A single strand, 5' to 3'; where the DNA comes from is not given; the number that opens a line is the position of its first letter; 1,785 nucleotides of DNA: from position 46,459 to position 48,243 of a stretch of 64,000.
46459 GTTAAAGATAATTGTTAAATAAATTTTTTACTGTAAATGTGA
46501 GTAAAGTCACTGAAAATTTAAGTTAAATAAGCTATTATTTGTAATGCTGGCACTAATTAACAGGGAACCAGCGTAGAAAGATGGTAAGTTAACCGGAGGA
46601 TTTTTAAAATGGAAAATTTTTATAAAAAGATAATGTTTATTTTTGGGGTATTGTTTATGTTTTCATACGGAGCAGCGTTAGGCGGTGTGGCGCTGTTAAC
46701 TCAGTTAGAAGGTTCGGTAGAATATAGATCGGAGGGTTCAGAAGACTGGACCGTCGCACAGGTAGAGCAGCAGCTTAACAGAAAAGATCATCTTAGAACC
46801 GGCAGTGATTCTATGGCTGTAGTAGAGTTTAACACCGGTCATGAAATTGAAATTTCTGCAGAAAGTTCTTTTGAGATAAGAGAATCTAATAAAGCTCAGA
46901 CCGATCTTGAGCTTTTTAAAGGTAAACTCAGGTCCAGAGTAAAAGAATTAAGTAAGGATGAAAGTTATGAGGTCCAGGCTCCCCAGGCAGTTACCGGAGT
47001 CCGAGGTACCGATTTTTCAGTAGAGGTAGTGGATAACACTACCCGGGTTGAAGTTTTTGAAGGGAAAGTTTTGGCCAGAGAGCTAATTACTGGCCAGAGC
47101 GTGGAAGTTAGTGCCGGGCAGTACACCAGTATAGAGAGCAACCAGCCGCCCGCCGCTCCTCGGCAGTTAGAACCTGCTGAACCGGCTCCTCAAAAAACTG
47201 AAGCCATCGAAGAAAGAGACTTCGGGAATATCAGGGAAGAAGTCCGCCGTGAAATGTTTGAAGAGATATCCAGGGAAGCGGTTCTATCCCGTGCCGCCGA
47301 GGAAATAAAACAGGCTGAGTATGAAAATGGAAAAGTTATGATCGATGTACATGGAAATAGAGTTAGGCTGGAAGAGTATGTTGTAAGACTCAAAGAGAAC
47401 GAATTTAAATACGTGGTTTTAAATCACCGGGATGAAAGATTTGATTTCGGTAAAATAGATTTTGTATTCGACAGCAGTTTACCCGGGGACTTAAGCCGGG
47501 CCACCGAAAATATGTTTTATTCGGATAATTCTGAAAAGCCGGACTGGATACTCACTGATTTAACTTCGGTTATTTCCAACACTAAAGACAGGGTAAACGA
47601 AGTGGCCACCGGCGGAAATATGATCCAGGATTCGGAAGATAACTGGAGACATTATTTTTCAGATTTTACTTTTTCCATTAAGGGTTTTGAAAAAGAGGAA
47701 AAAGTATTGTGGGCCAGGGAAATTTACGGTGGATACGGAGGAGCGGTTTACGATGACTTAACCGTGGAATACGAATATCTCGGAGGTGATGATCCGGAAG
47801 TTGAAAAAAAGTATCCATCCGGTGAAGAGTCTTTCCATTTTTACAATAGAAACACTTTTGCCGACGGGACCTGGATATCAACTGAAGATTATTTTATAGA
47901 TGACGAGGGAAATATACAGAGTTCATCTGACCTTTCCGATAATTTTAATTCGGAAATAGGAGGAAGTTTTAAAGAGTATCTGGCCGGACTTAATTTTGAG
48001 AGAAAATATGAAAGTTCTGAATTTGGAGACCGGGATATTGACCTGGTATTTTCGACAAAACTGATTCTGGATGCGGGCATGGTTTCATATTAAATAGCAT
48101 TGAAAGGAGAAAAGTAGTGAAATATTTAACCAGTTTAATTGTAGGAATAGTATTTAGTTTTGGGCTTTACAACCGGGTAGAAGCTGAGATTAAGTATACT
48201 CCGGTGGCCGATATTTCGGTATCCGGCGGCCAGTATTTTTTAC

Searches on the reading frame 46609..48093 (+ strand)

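Call 55: search_protein_families(library=pfam, proteins=[window:46609-48093:+], max_evalue=0.00001)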
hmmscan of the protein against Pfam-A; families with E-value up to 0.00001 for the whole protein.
window:46609-48093:+ (494 aa): 1 family
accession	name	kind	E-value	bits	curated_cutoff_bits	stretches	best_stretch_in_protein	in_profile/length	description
PF04773.18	FecR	-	1.8e-19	70.4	24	1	60-154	1-96/97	FecR protein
